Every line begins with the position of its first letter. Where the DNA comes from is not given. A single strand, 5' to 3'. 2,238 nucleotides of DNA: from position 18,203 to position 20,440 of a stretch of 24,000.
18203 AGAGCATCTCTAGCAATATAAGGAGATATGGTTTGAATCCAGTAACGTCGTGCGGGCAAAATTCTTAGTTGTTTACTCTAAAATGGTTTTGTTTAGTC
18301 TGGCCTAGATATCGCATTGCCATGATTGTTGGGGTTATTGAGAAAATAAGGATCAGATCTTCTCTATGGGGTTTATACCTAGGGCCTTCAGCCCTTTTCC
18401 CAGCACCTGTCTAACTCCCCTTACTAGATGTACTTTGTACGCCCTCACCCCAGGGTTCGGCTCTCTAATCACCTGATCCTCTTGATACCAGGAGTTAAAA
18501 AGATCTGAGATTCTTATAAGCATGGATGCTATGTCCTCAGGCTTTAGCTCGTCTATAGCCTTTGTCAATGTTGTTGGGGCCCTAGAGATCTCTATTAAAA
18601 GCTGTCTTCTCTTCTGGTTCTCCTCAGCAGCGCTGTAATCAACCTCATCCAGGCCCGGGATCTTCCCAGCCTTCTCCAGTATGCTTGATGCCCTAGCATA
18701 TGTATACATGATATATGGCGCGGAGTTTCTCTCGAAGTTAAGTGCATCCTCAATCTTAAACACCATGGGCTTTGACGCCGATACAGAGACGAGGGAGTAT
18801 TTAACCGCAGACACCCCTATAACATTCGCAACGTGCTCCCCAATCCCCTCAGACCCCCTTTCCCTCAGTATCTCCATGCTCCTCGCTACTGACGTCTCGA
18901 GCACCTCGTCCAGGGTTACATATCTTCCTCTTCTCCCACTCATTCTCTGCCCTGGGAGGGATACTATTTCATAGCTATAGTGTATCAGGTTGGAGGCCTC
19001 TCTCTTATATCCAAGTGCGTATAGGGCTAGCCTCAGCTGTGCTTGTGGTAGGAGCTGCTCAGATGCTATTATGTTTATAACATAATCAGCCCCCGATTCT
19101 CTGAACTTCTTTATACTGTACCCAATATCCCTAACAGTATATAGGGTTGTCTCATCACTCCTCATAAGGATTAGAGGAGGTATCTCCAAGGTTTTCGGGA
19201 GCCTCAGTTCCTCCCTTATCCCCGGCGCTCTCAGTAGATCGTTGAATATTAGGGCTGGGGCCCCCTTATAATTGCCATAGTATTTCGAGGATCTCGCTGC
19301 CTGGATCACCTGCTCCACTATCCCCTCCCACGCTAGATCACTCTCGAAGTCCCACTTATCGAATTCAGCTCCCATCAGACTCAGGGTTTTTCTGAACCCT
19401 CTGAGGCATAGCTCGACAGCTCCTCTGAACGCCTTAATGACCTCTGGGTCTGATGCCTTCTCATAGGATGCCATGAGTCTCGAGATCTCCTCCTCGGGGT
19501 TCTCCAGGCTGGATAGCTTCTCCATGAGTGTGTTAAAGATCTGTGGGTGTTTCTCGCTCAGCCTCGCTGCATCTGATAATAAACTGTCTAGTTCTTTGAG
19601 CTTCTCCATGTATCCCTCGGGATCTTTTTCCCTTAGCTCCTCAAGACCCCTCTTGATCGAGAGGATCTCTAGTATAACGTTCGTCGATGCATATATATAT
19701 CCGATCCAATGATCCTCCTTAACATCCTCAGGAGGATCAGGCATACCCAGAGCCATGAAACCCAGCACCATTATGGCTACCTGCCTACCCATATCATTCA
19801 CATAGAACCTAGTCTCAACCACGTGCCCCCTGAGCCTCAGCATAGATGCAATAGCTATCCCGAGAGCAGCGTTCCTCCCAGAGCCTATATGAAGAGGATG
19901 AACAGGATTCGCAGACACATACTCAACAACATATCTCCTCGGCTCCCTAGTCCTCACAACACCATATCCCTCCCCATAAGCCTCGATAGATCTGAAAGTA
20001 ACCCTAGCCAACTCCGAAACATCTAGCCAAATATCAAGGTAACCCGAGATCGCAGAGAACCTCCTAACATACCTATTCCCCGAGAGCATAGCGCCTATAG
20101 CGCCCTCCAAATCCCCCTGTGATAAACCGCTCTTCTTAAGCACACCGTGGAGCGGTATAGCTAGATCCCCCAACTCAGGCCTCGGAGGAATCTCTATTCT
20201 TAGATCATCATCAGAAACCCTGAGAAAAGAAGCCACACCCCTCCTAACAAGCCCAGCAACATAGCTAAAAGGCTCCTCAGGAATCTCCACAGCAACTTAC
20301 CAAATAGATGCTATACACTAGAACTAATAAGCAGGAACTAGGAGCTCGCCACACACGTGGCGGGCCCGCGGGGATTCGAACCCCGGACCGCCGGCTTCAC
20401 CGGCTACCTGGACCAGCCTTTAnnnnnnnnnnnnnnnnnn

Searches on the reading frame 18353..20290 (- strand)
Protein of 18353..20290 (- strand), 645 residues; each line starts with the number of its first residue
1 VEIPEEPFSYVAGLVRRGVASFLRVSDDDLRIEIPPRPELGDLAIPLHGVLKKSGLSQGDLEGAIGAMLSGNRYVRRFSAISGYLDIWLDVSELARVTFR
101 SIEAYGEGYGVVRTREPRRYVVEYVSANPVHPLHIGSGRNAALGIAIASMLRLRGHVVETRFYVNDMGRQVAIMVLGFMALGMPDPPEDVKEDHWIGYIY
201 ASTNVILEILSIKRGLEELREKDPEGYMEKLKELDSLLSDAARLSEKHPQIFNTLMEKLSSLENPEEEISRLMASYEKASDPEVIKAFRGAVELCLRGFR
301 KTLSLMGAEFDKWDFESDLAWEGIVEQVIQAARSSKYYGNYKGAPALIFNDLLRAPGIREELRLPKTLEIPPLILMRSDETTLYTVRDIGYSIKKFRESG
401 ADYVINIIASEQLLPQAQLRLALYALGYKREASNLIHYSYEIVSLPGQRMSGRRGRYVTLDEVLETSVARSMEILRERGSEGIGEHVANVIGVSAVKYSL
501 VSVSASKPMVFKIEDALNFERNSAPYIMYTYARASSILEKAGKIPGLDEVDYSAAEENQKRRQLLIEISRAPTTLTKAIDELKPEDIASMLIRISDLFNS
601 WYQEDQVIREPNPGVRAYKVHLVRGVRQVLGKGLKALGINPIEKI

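Call 8: search_protein_families(library=pfam, proteins=[window:18353-20290:-], max_evalue=0.01)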
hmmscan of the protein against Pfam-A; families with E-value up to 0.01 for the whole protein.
window:18353-20290:- (645 aa): 2 families
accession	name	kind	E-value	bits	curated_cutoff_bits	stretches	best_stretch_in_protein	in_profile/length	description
PF00750.26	tRNA-synt_1d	-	5.9e-24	85.1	23.3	2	372-502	202-338/349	tRNA synthetases class I (R), catalytic domain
PF05746.21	DALR_1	-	7.2e-24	84.6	22.3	1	527-645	1-117/117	DALR anticodon binding domain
